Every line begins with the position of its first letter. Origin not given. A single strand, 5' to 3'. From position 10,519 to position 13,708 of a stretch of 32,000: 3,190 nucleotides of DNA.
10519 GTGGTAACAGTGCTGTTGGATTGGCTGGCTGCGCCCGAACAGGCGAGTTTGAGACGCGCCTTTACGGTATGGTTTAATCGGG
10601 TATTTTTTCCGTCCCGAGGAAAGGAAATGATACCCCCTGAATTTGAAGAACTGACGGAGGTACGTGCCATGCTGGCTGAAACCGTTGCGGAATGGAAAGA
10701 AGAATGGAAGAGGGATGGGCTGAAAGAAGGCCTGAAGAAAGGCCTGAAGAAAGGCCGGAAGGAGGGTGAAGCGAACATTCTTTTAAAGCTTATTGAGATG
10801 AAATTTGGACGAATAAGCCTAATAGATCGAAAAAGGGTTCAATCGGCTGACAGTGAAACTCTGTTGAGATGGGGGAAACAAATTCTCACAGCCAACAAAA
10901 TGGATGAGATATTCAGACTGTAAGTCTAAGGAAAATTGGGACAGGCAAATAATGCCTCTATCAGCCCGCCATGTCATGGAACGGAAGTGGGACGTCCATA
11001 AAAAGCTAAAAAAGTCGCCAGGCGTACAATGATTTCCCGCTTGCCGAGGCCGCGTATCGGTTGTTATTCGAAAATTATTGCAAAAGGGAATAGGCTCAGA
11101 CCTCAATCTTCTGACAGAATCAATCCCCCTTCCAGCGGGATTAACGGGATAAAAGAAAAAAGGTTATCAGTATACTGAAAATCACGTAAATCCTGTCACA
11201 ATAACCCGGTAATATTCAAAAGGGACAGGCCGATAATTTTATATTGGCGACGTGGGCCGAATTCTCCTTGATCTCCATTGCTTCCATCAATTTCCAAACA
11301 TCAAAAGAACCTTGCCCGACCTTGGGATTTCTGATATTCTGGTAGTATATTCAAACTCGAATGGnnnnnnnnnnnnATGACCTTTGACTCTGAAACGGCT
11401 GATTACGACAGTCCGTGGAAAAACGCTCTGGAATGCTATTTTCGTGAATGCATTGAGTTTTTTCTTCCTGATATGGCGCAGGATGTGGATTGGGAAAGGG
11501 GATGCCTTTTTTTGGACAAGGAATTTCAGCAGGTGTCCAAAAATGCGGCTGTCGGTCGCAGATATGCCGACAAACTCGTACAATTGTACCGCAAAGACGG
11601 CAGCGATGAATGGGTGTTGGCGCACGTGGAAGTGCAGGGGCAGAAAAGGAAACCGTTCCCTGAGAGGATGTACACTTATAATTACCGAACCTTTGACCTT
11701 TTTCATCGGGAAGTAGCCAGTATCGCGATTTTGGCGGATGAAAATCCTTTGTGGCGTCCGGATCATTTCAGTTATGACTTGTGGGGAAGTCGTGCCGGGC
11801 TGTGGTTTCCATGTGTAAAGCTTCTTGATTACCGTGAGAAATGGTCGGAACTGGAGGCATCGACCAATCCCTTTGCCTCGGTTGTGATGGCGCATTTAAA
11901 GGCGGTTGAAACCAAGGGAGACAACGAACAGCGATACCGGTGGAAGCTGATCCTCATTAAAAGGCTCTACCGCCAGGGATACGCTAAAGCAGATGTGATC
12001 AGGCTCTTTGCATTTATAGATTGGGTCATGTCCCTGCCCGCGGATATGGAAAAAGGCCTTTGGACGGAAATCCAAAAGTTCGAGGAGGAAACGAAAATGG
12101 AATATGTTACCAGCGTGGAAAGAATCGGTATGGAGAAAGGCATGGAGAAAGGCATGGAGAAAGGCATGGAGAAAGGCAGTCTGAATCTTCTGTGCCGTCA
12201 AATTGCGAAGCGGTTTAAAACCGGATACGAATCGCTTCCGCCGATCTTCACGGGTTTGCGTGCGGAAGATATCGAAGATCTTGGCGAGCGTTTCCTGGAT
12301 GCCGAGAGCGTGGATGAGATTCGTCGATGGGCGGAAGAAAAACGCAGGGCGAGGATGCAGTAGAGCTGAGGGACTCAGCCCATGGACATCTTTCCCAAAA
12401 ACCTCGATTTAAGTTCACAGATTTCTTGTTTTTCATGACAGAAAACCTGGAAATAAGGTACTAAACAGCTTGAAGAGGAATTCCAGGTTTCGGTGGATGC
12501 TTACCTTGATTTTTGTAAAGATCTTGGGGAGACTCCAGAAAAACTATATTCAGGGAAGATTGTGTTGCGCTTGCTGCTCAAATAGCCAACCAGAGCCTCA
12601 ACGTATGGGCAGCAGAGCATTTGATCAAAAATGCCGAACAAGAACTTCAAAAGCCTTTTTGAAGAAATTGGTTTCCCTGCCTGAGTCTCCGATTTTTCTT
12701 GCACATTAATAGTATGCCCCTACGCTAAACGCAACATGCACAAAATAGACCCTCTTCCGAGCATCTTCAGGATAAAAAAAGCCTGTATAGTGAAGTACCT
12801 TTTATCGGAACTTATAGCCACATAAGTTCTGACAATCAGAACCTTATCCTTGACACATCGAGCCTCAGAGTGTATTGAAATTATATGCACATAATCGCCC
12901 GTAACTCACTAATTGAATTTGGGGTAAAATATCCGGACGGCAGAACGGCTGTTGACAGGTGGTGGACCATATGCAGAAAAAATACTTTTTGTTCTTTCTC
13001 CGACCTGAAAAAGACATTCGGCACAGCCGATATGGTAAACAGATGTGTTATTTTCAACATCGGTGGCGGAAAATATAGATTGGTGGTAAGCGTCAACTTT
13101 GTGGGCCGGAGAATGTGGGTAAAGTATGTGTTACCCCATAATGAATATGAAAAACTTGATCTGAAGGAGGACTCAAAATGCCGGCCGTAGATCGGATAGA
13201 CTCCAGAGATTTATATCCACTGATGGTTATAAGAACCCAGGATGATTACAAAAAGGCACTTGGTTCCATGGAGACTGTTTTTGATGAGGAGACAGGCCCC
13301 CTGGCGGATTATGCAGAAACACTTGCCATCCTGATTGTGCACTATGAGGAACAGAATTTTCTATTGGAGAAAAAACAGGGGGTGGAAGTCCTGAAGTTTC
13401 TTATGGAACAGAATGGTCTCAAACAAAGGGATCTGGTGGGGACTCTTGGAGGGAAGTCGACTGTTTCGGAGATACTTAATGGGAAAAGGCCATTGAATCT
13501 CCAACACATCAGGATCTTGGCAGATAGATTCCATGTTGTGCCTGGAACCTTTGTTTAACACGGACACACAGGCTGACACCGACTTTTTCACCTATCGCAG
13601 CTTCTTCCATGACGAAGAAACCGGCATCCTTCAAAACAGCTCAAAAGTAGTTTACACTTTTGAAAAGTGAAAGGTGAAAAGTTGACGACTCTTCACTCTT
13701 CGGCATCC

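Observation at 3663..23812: All three divergent Rpn/YhgA-like families carry an internal SD plus in-frame ATG that delimits a nested small ORF: candidate intragenic toxin/antitoxin architecture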

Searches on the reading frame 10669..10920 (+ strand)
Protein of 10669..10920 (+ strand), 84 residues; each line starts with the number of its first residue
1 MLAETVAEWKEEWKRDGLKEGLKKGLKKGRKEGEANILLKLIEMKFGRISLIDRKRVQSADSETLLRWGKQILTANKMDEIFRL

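Call 32: search_solved_structures(query=window:10669-10920:+, max_evalue=10, show_alignments=2)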
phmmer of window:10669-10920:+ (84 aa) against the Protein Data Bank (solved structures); distinct sequences matched with E-value up to 10: 2.
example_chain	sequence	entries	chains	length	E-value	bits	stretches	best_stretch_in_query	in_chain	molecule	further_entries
7rdr_A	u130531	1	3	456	7.6e-09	39.1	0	4-67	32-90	Circular tendon repeat protein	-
8hgq_A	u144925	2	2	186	1.5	12.7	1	20-67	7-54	Flavodoxin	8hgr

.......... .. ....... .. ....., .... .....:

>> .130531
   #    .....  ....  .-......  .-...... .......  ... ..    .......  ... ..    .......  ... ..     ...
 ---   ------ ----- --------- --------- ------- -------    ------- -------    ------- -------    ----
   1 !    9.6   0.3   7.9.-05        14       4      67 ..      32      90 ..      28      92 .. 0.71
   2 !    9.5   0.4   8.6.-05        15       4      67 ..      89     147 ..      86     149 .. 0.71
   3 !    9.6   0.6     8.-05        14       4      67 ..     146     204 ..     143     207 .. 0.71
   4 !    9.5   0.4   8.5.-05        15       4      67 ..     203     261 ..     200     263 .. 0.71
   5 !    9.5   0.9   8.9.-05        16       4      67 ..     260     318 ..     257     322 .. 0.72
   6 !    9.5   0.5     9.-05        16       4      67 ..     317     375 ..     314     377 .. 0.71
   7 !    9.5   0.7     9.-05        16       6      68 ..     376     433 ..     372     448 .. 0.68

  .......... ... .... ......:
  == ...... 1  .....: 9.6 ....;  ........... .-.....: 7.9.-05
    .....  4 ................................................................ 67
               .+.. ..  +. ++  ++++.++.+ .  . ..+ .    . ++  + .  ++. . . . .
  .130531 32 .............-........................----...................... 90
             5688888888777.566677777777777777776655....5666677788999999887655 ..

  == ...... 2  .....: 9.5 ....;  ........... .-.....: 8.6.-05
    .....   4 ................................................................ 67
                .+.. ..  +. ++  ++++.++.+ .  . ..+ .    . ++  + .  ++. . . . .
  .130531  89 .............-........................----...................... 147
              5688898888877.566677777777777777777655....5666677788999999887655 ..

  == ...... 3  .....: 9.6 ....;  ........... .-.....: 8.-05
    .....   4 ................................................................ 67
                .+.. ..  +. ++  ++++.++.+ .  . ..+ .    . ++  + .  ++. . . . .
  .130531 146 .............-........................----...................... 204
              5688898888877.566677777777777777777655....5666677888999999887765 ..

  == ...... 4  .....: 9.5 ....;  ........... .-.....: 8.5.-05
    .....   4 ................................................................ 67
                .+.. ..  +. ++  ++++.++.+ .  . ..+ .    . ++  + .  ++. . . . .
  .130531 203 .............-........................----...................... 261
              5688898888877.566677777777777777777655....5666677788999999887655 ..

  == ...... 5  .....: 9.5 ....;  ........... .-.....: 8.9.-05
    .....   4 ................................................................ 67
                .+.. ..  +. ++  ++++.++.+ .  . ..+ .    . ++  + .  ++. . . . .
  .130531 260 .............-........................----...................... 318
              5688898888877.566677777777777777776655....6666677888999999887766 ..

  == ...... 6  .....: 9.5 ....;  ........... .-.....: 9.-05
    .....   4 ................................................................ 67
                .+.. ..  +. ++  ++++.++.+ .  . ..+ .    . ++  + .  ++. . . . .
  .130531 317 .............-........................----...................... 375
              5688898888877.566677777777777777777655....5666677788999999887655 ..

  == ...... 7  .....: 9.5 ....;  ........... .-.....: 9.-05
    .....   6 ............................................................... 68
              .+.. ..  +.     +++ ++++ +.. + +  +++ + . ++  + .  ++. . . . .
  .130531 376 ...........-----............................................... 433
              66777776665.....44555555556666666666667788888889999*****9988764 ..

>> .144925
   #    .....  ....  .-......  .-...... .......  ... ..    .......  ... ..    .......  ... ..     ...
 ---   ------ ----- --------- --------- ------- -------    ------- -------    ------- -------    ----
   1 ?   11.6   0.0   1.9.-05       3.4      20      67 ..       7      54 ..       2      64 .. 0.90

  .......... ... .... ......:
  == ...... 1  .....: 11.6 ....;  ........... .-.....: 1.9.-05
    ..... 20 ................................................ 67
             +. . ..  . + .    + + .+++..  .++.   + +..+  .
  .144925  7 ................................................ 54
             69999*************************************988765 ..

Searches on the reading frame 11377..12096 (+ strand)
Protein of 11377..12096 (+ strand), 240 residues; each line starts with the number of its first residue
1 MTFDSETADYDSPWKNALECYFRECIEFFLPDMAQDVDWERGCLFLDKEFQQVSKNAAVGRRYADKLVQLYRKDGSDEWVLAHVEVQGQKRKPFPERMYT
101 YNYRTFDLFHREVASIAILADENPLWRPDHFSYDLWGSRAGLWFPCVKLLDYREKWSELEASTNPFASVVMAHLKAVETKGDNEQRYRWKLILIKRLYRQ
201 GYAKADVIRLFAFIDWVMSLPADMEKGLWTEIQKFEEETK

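Call 84: search_protein_representatives(protein=window:11377-12096:+)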
Query: 240 residues. Proteins with E-value up to 0.001 (for the whole library): 5334; up to 1e-10: 3234; up to 1e-30: 924. The best 150 are listed.
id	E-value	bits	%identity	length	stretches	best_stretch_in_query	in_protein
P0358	7.0e-77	274.5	53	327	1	8-238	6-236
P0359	1.0e-73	264.1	50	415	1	9-240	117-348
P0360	1.1e-72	260.8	49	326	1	8-240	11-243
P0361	1.4e-72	260.4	49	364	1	7-238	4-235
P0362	2.0e-72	259.9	49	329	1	8-240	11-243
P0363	5.1e-72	258.5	49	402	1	6-239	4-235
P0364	6.3e-71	255.0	49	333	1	8-240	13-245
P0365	7.1e-71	254.8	52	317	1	8-226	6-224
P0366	7.6e-71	254.7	49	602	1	8-240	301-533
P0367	1.5e-70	253.7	50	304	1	8-239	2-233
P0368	5.1e-70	252.0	47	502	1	9-240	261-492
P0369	1.3e-69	250.6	48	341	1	7-239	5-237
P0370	1.9e-69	250.1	47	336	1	7-238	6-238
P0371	3.7e-69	249.2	50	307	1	9-240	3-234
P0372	5.8e-69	248.5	47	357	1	6-237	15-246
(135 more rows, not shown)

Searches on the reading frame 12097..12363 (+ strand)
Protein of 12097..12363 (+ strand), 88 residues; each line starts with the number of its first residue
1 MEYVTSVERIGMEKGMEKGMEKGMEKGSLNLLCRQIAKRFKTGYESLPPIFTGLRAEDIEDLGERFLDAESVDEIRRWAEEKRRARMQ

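Call 44: search_protein_families(library=padloc, proteins=[window:12097-12363:+], max_evalue=0.01)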
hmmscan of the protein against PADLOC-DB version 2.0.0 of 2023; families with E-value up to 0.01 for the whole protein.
window:12097-12363:+ (88 aa): 1 family
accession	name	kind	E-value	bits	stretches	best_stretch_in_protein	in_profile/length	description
PDLC01084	C3a178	-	0.0065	15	1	9-35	46-66/90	putative invertase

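Call 60: search_solved_structures(query=A3, max_evalue=10, show_alignments=2)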
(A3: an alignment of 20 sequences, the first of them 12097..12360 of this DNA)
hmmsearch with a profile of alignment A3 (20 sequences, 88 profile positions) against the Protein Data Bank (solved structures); distinct sequences matched with E-value up to 10: 56.
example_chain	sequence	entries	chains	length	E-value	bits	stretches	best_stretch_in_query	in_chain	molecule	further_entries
7wxz_A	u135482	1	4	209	0.00025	24.4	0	27-56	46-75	Spike protein S2'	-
7zr2_A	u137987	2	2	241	0.0011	22.4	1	27-60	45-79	Spike protein S2',Chimeric protein mimic of SARS-CoV-2 Spike HR1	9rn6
2bez_C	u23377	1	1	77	0.033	17.6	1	26-58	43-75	Spike glycoprotein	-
5zvm_A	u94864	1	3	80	0.041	17.3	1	26-56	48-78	Spike glycoprotein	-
1wyy_A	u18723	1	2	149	0.057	16.8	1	27-67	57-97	E2 Glycoprotein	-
9nqz_A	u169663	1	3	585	0.18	15.2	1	26-67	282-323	Spike glycoprotein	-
7pnm_A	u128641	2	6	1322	0.54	13.7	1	26-67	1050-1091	Spike glycoprotein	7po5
6nzk_A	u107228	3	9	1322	0.55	13.7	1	26-67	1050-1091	Spike surface glycoprotein | Spike glycoprotein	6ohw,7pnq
7mwr_B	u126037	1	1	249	0.56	13.7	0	44-78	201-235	LHD101B4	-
1nj1_A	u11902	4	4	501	0.58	13.6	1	44-83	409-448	Proline-tRNA Synthetase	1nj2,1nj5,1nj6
6m3w_A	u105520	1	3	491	0.62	13.5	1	27-68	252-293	Spike glycoprotein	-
1zvb_A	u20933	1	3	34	0.64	13.5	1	29-58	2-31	E2 glycoprotein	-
9blk_A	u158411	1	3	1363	0.66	13.4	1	26-67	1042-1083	Spike glycoprotein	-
9y54_A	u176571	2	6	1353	0.66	13.4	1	26-67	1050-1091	Spike glycoprotein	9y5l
7cot_A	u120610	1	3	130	0.7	13.4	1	27-56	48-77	Spike glycoprotein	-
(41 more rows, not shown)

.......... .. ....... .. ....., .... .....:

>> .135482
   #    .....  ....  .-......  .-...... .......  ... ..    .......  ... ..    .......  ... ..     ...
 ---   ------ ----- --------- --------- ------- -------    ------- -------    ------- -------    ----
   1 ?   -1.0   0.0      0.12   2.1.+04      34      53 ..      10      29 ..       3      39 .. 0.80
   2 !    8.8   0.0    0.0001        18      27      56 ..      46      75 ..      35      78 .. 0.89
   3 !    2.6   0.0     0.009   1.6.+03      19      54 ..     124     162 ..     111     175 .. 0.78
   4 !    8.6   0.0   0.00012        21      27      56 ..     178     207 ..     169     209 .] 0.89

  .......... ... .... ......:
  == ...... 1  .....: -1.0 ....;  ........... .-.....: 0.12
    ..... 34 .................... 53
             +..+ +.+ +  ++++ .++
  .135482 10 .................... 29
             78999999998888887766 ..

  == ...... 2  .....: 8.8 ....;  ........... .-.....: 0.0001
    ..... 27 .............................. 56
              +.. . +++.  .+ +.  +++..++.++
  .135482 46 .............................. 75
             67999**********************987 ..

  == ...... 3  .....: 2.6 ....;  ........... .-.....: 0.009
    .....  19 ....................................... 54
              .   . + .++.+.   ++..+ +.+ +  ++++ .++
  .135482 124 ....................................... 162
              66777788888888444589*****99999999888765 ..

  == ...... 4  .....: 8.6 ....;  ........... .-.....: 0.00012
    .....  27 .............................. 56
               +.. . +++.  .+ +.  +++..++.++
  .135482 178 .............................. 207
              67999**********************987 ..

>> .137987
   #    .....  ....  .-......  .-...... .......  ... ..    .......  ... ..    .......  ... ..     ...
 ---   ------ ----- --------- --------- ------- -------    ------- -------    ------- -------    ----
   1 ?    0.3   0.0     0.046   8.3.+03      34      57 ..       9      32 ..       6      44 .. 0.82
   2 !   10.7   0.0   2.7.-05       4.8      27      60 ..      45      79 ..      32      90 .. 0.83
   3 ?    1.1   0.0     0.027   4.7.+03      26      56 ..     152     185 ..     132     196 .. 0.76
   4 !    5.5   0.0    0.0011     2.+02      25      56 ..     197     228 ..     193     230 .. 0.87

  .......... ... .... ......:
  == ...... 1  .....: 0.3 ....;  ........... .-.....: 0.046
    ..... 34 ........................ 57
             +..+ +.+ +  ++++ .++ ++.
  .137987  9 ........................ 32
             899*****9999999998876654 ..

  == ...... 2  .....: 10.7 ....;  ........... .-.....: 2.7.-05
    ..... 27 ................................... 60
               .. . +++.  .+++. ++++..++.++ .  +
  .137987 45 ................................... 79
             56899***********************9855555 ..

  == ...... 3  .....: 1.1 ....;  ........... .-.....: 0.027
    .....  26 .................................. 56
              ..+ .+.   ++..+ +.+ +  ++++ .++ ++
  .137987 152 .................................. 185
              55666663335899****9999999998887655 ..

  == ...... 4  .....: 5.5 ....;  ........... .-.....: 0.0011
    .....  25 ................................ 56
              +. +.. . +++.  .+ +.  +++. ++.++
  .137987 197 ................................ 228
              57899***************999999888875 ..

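Call 68: predict_structure(alignment_id=A4)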
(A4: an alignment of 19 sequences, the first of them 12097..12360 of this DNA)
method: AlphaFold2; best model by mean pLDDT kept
length: 88 residues; sequences in the alignment: 19
mean_pLDDT: 82.6   pTM: 0.64
mean pLDDT of the five models: 82.6, 81.9, 81.8, 80.7, 80.3
residues with pLDDT >= 90: 48; 70-90: 16; 50-70: 24; < 50: 0
segments of 3 or more residues with pLDDT < 50: none
pLDDT, mean of each block of 10 residues (from residue 1): 55 65 75 94 93 90 92 95 85
secondary structure, 60 per line:
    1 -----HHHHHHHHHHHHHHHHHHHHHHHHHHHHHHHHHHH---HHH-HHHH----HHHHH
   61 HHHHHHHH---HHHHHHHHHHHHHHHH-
elements in order: H6-40 H48-51 H56-68 H72-87

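Call 70: fold_search(model_id=the predicted structure, library=pdb)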
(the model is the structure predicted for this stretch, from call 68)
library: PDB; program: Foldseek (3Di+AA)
matches with E <= 10: 12; with E <= 0.001: 0
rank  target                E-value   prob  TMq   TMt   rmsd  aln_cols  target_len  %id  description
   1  2a1a_A                1.2e+00  0.25  0.41  0.25   7.4        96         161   19  PKR kinase domain-eIF2alpha Complex (released 2005-09-27)
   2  2ex3_B                2.0e+00  0.23  0.44  0.24   9.2        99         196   18  Bacteriophage phi29 DNA polymerase bound to terminal protein (released 2006-03-14)
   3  1q46                  2.9e+00  0.14  0.41  0.23   7.3        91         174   19  crystal structure of the eIF2 alpha subunit from saccharomyces cerevisia (released 2003-10-28)
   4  3aev_A                5.0e+00  0.12  0.47  0.27   6.6        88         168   16  Crystal structure of a/eIF2alpha-aDim2p-rRNA complex from Pyrococcus horikoshii OT3 (released 2010-04-21)
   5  3k6g_A                5.7e+00  0.06  0.28  0.27  12.2        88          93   17  Crystal structure of Rap1 and TRF2 complex (released 2010-10-13)
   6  3thg                  5.7e+00  0.05  0.28  0.25   7.3        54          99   22  Crystal structure of the creosote Rubisco activase C-domain (released 2011-08-31)
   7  3k6g_B                6.9e+00  0.08  0.33  0.32   5.3        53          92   15  Crystal structure of Rap1 and TRF2 complex (released 2010-10-13)
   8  4wp2_F                7.3e+00  0.06  0.26  0.38   5.1        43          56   14  Chaetomium Mex67 UBA domain (released 2015-07-15)
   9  4ce4_U                7.8e+00  0.04  0.30  0.25   9.0        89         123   15  39S large subunit of the porcine mitochondrial ribosome (released 2013-12-18)
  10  2a19_A                8.3e+00  0.07  0.42  0.24   7.3        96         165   19  PKR kinase domain- eIF2alpha- AMP-PNP complex. (released 2005-09-27)
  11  8cvm_p                8.8e+00  0.11  0.48  0.38   4.6        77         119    9  Cutibacterium acnes 50S ribosomal subunit with P-site tRNA and Sarecycline bound in the local refined map (released 2023-03-15)
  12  7tju_B                9.4e+00  0.02  0.22  0.07  11.9        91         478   11  Yeast ATP synthase F1 region State 1-3binding beta_tight open without exogenous ATP (released 2022-04-20)

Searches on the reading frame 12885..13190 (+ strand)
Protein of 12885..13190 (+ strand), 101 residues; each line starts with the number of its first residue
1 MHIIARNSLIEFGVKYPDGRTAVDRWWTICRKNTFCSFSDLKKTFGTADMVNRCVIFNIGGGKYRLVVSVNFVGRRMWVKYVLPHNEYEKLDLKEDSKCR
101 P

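Call 43: search_protein_families(library=pfam, proteins=[window:12885-13190:+], max_evalue=0.001)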
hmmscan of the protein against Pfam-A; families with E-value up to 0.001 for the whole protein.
window:12885-13190:+ (101 aa): 1 family
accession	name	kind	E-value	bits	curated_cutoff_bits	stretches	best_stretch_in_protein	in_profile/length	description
PF09907.15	HigB_toxin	-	4e-22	78.7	27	1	21-90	3-73/74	HigB_toxin, RelE-like toxic component of a toxin-antitoxin system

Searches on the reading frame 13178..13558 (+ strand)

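Call 43: search_protein_families(library=pfam, proteins=[window:13178-13558:+], max_evalue=0.001)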
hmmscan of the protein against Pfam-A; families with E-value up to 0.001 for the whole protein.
window:13178-13558:+ (126 aa): 1 family
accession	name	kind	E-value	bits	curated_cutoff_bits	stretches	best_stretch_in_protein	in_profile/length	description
PF01381.28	HTH_3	-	3.1e-05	24.4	23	1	72-120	1-50/55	Helix-turn-helix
